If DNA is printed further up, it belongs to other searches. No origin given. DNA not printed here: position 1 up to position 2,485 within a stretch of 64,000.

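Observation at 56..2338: Tandem two-kinase-domain Ser/Thr kinase; the second domain has Arg at the beta3 Lys position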

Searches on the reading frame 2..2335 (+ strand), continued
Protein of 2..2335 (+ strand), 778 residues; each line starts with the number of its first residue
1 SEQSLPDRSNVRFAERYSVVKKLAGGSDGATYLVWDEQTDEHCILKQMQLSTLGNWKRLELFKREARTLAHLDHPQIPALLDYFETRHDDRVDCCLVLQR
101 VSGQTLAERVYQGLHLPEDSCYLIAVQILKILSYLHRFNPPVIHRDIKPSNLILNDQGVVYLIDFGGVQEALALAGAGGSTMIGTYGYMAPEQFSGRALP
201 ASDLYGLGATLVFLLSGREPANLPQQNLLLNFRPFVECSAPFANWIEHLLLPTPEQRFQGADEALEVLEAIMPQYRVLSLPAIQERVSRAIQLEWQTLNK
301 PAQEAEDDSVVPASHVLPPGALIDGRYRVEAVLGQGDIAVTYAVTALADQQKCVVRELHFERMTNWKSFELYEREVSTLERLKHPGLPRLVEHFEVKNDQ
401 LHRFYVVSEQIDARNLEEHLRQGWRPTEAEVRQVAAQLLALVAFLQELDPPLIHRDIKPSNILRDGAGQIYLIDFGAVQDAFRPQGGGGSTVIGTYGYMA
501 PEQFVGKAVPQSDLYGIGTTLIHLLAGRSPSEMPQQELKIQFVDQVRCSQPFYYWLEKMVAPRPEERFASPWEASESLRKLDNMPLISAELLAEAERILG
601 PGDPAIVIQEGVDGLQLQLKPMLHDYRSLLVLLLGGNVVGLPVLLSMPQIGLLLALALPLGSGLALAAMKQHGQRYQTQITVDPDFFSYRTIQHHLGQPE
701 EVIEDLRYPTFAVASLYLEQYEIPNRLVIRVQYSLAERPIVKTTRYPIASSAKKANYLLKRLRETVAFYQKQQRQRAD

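Call 18: find_related_loci(query=A1, collection=genome_contigs, flank=10000)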
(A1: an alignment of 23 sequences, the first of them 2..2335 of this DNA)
Query A1 (778 aa) in genome_contigs; peptide patterns used: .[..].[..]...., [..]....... (x = any residue, [..] = any of these).
597 stretches matched a pattern (row limit reached: there are more); 582 encode a relative of the query (tblastn E <= 1e-3); the best 80 are kept; 79 distinct loci.
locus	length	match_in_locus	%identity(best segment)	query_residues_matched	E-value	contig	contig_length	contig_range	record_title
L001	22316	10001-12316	48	13-778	0e+0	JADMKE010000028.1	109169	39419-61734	MAG: Candidatus Sericytochromatia bacterium isolate MAG_89 NODE_235_length_109169_cov_18.061165, whole genome shotgun se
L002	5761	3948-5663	44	13-590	6e-155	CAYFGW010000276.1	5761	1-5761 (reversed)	MAG TPA_asm: uncultured Candidatus Sericytochromatia bacterium isolate ERP003628_co1_38 genome assembly, contig: NODE_12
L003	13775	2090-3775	44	6-617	1e-152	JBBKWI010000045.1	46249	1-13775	MAG: Candidatus Sericytochromatia bacterium isolate metabat_bins.305 k119_2223098, whole genome shotgun sequence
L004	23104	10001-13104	41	13-664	8e-75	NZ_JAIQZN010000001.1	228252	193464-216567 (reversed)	Argonema antarcticum A004/B2 NODE_15_length_228252_cov_13.341080, whole genome shotgun sequence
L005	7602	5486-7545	44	15-647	3e-74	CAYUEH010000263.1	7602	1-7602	MAG TPA_asm: uncultured Laspinema sp. isolate binchicken_co405_170 genome assembly, contig: NODE_14872_length_7602_cov_1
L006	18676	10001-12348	47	13-580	5e-74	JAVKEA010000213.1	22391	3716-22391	MAG: Coleofasciculus sp. E2-BRE-01 k141_35264, whole genome shotgun sequence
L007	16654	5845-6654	43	14-580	2e-73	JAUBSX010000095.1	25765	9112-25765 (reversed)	Microcoleus sp. F4-D5 NODE_182_length_25765_cov_27.513430, whole genome shotgun sequence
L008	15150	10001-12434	44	15-593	2e-73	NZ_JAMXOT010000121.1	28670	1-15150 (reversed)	Oscillatoria sp. HE19RPO 151, whole genome shotgun sequence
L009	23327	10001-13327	46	13-607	2e-73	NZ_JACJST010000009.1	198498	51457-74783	Anabaena lutea FACHB-196 contig9, whole genome shotgun sequence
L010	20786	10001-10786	46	14-579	7e-73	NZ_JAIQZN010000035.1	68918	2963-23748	Argonema antarcticum A004/B2 NODE_65_length_68918_cov_13.580846, whole genome shotgun sequence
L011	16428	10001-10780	46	14-574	4e-72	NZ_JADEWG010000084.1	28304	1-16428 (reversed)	[Phormidium] sp. LEGE 05292 NODE_84_length_28304_cov_19.9453, whole genome shotgun sequence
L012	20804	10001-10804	41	15-590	2e-72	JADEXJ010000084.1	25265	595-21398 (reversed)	Pleurocapsales cyanobacterium LEGE 10410 NODE_84_length_25265_cov_3.66111, whole genome shotgun sequence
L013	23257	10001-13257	42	15-657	2e-71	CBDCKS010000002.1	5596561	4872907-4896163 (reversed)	MAG: Waterburya sp. isolate bdb401a2-853f-4382-af14-1dba441725e1 genome assembly, contig: contig_2, whole genome shotgun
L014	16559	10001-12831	45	13-579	4e-71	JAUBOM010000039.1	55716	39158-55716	Microcoleus sp. herbarium2 NODE_39_length_55716_cov_55.772947, whole genome shotgun sequence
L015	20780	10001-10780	45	14-574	2e-71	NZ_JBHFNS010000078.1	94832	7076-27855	Floridaenema fluviatile BLCC-F154 k141_1833, whole genome shotgun sequence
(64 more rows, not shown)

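Call 19: find_encoding_contigs(protein=P0001, flank=5000, max_places=2)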
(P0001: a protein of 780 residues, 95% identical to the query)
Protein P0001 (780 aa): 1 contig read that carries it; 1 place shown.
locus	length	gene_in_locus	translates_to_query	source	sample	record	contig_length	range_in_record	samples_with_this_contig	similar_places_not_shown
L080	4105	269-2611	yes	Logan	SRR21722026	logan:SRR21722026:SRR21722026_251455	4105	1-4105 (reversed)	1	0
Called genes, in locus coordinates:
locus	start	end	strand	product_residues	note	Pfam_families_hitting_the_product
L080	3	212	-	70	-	?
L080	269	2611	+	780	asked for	PF00069:Pkinase, PF01636:APH (faint), PF07714:PK_Tyr_Ser-Thr, PF14531:Kinase-like (faint), PF03109:ABC1 (faint), PF00069:Pkinase, PF07714:PK_Tyr_Ser-Thr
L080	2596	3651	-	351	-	PF00561:Abhydrolase_1, PF12697:Abhydrolase_6, PF12146:Hydrolase_4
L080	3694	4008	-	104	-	-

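Call 20: find_encoding_contigs(protein=P0003, flank=10000, max_places=2)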
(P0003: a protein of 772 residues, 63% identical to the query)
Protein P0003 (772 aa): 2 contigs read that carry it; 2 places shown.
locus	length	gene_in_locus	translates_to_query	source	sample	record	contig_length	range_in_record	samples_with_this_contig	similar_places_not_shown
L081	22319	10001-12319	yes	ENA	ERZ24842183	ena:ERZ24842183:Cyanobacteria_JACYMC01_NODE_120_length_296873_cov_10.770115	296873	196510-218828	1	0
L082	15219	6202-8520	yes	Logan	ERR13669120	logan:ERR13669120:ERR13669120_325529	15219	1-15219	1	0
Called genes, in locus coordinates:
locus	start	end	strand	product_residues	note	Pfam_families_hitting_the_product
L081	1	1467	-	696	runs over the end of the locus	PF14827:dCache_3 (weak), PF00672:HAMP, PF01590:GAF, PF13185:GAF_2, PF13492:GAF_3, PF00990:GGDEF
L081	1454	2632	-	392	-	PF01547:SBP_bac_1, PF13416:SBP_bac_8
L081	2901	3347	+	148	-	PF00036:EF-hand_1 (faint), PF13202:EF-hand_5 (faint), PF13405:EF-hand_6 (faint)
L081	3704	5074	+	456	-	-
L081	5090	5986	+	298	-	PF01297:ZnuA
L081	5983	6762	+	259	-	PF00950:ABC-3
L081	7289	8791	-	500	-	PF01471:PG_binding_1, PF09374:PG_binding_3 (faint), PF01471:PG_binding_1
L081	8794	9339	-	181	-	PF14539:DUF4442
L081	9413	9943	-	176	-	-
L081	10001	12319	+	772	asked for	PF00069:Pkinase, PF01636:APH (faint), PF07714:PK_Tyr_Ser-Thr, PF03109:ABC1 (faint), PF14531:Kinase-like (faint), PF00069:Pkinase, PF07714:PK_Tyr_Ser-Thr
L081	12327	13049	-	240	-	PF00265:TK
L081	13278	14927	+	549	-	PF00535:Glycos_transf_2, PF10111:Glyco_tranf_2_2, PF13641:Glyco_tranf_2_3, PF13632:Glyco_trans_2_3 (weak), PF02709:Glyco_transf_7C (weak), PF13469:Sulfotransfer_3 (weak), PF00685:Sulfotransfer_1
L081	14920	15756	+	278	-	PF00685:Sulfotransfer_1, PF13469:Sulfotransfer_3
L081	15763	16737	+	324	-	-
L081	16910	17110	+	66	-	PF01165:Ribosomal_S21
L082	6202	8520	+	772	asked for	PF00069:Pkinase, PF01636:APH (faint), PF07714:PK_Tyr_Ser-Thr, PF03109:ABC1 (faint), PF14531:Kinase-like (faint), PF00069:Pkinase, PF07714:PK_Tyr_Ser-Thr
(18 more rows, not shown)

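Call 21: find_encoding_contigs(protein=P0006, flank=10000, max_places=2)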
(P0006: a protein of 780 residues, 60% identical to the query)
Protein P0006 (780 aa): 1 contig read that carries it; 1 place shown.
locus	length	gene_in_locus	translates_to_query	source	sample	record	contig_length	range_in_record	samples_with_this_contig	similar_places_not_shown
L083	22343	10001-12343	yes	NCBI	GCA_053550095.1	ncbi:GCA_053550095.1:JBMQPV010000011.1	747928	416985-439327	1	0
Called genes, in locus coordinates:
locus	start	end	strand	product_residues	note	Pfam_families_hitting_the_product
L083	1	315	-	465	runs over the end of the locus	PF01266:DAO (weak), PF01494:FAD_binding_3, PF07992:Pyr_redox_2 (faint), PF13450:NAD_binding_8 (weak), PF01266:DAO (weak)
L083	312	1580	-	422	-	PF00266:Aminotran_5, PF22580:KYNU_C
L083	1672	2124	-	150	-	-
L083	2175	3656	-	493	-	PF01471:PG_binding_1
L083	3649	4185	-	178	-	PF14539:DUF4442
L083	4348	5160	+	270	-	PF01925:TauE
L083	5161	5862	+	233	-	PF10677:DUF2490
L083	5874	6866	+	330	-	PF21342:SoxA-TsdA_cyt-c, PF00034:Cytochrom_C, PF13442:Cytochrome_CBB3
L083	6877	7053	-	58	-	PF11127:YgaP-like_TM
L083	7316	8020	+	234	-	PF00753:Lactamase_B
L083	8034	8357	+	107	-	PF00581:Rhodanese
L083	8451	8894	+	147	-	PF04143:Sulf_transp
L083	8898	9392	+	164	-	PF20398:DUF6691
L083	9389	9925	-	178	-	-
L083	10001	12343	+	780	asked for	PF00069:Pkinase, PF07714:PK_Tyr_Ser-Thr, PF01636:APH (faint), PF03109:ABC1 (faint), PF14531:Kinase-like (faint), PF00069:Pkinase, PF07714:PK_Tyr_Ser-Thr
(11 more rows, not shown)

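Call 22: find_encoding_contigs(protein=P0002, flank=6000, max_places=1)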
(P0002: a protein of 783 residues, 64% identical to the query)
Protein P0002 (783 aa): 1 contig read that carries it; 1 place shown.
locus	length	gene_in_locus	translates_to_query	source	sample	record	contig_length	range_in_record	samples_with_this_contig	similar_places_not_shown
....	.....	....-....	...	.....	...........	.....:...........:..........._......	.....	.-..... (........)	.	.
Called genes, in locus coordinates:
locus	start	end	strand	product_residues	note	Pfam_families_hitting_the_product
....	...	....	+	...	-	-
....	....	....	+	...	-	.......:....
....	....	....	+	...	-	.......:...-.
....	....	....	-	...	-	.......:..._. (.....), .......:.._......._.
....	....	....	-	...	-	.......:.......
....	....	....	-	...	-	-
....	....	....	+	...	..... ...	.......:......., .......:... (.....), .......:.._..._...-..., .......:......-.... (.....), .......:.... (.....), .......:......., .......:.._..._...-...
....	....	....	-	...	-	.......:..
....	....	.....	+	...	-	-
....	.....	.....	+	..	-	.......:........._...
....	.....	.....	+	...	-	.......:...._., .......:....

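Call 23: find_encoding_contigs(protein=P0009, flank=6000, max_places=1)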
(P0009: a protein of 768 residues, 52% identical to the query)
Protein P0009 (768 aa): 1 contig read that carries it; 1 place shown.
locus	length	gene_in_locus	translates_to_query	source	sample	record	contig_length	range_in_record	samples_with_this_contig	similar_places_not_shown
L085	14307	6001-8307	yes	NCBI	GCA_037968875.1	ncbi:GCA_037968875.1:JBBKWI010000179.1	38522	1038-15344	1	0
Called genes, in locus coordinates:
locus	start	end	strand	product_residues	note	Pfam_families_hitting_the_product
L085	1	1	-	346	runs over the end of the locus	?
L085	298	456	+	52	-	PF02416:TatA_B_E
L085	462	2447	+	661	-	PF04851:ResIII, PF17757:UvrB_inter, PF27431:UvrB_3rd, PF00271:Helicase_C, PF12344:UvrB, PF02151:UVR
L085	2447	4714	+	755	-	PF00069:Pkinase, PF07714:PK_Tyr_Ser-Thr, PF03109:ABC1 (faint), PF06293:Kdo (faint), PF01636:APH (faint), PF00069:Pkinase, PF07714:PK_Tyr_Ser-Thr, PF14531:Kinase-like (weak)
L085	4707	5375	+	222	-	PF00027:cNMP_binding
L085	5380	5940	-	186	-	-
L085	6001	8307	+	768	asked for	PF00069:Pkinase, PF07714:PK_Tyr_Ser-Thr, PF01636:APH (faint), PF03109:ABC1 (faint), PF07387:Seadorna_VP7 (faint), PF14531:Kinase-like (faint), PF00069:Pkinase, PF07714:PK_Tyr_Ser-Thr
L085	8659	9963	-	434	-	PF13393:tRNA-synt_His, PF03129:HGTP_anticodon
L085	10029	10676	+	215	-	PF01467:CTP_transf_like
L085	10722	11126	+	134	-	PF02410:RsfS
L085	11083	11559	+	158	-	-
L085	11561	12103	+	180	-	PF00672:HAMP (weak)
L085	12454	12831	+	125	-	PF00164:Ribosom_S12_S23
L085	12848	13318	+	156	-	PF00177:Ribosomal_S7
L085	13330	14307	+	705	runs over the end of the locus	PF00009:GTP_EFTU, PF03144:GTP_EFTU_D2, PF22042:EF-G_D2, PF14492:EFG_III, PF16658:RF3_C (weak), PF03764:EFG_IV, PF00679:EFG_C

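Call 24: find_encoding_contigs(protein=P0008, flank=6000, max_places=1)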
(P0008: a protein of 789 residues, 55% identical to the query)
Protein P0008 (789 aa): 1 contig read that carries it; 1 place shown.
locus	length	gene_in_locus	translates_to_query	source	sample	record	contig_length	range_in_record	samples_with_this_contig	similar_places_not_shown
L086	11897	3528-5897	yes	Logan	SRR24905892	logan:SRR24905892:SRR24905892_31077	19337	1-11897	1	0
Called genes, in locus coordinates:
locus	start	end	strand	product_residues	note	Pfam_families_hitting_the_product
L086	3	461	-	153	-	?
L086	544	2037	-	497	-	PF08823:PG_binding_2 (faint), PF01471:PG_binding_1, PF23627:LisH_WDR26 (faint), PF01471:PG_binding_1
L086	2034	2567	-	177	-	PF14539:DUF4442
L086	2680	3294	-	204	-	-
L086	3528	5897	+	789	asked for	PF14531:Kinase-like (faint), PF00069:Pkinase, PF07714:PK_Tyr_Ser-Thr, PF01636:APH (faint), PF19974:TCAD9 (faint), PF00069:Pkinase, PF07714:PK_Tyr_Ser-Thr, PF03109:ABC1 (weak)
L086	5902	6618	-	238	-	PF00265:TK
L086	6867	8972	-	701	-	PF02310:B12-binding, PF04055:Radical_SAM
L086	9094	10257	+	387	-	-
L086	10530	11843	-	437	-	PF01554:MatE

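Call 25: find_encoding_contigs(protein=P0014, flank=6000, max_places=1)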
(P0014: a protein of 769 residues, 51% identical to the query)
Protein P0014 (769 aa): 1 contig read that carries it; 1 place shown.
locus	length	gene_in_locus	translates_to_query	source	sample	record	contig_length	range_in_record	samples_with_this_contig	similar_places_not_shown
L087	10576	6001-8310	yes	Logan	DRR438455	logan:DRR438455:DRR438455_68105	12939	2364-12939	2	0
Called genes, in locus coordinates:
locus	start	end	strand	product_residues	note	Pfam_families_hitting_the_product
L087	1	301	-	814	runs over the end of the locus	PF05157:MshEN (weak), PF00437:T2SSE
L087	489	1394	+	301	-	PF01557:FAA_hydrolase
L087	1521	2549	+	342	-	PF08238:Sel1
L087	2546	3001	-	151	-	-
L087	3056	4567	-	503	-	PF08823:PG_binding_2 (faint), PF01471:PG_binding_1, PF09374:PG_binding_3 (faint), PF01471:PG_binding_1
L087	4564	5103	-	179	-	PF14539:DUF4442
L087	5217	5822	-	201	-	-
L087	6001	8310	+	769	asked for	PF00069:Pkinase, PF07714:PK_Tyr_Ser-Thr, PF03109:ABC1 (faint), PF14531:Kinase-like (faint), PF00069:Pkinase, PF01636:APH (weak), PF07714:PK_Tyr_Ser-Thr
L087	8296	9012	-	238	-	PF00265:TK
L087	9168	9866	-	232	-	PF05050:Methyltransf_21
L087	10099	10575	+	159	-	?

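Call 67: predict_structure(alignment_id=A1)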
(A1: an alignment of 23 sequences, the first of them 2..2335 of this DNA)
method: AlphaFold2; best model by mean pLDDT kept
length: 778 residues; sequences in the alignment: 23
mean_pLDDT: 78.4   pTM: 0.51
mean pLDDT of the five models: 78.4, 77.3, 76.5, 73.8, 72.6
residues with pLDDT >= 90: 187; 70-90: 422; 50-70: 97; < 50: 72
segments of 3 or more residues with pLDDT < 50: 1-9, 170-182, 282-314, 362-365, 481-492
pLDDT, mean of each block of 10 residues (from residue 1): 37 83 72 89 88 62 78 87 85 88 85 78 93 85 85 87 70 33 64 71 92 87 68 83 90 83 91 71 45 34 29 63 90 72 91 83 53 78 89 80 84 89 89 96 89 86 93 71 34 63 69 94 89 71 82 91 89 90 69 76 76 83 82 88 86 88 88 88 90 84 90 89 83 66 82 88 87 70
secondary structure, 60 per line:
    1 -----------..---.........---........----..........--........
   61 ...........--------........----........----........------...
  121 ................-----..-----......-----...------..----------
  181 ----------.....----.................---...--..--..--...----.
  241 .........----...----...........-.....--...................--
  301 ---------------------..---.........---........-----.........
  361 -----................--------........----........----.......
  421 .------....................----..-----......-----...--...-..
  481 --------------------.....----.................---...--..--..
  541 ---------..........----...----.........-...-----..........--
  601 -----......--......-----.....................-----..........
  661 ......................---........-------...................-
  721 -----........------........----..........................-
elements in order (helices of 4 or more, strands of 3 or more residues): E17-25 E29-36 E41-50 H53-71 E80-87 E92-99 H106-111 H118-136 E152-154 E160-162 H191-195 H200-216 H240-249 H261-271 H273-277 H280-298 E327-335 E339-346 E352-360 H366-381 E390-397 E402-409 H416-421 H428-447 E462-464 E470-472 H501-505 H510-526 H550-559 H571-579 H589-598 E606-611 E614-619 H625-645 H651-675 E676-682 E686-693 E701-709 E713-719 E726-733 E740-747 H752-777

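Call 72: find_encoding_contigs(protein=P0011, flank=1500, max_places=1)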
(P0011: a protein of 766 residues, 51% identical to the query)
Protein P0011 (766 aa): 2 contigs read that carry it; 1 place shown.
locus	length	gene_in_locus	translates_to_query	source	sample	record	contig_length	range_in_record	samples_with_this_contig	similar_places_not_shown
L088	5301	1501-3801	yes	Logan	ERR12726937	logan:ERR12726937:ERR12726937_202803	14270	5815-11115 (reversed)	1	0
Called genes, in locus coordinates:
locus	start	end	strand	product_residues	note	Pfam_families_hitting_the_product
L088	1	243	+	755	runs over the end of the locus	PF00069:Pkinase, PF07714:PK_Tyr_Ser-Thr, PF03109:ABC1 (faint), PF06293:Kdo (faint), PF01636:APH (faint), PF14531:Kinase-like (faint), PF00069:Pkinase, PF07714:PK_Tyr_Ser-Thr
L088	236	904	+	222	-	PF00027:cNMP_binding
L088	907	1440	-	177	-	-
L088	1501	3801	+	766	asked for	PF00069:Pkinase, PF07714:PK_Tyr_Ser-Thr, PF01636:APH (faint), PF03109:ABC1 (faint), PF14531:Kinase-like (faint), PF00069:Pkinase, PF07714:PK_Tyr_Ser-Thr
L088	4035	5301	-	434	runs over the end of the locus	PF13393:tRNA-synt_His, PF03129:HGTP_anticodon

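Call 73: find_encoding_contigs(protein=P0012, flank=1500, max_places=1)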
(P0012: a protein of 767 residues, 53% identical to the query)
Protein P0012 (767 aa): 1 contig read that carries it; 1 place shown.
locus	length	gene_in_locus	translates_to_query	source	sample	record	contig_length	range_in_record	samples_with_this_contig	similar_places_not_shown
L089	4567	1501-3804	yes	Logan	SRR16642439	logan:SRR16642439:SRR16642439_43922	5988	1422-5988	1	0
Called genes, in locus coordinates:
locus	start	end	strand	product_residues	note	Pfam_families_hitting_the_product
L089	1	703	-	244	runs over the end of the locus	-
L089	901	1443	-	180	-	-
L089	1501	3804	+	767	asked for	PF00069:Pkinase, PF01636:APH (faint), PF07714:PK_Tyr_Ser-Thr, PF03109:ABC1 (faint), PF00069:Pkinase, PF07714:PK_Tyr_Ser-Thr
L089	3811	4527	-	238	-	PF00265:TK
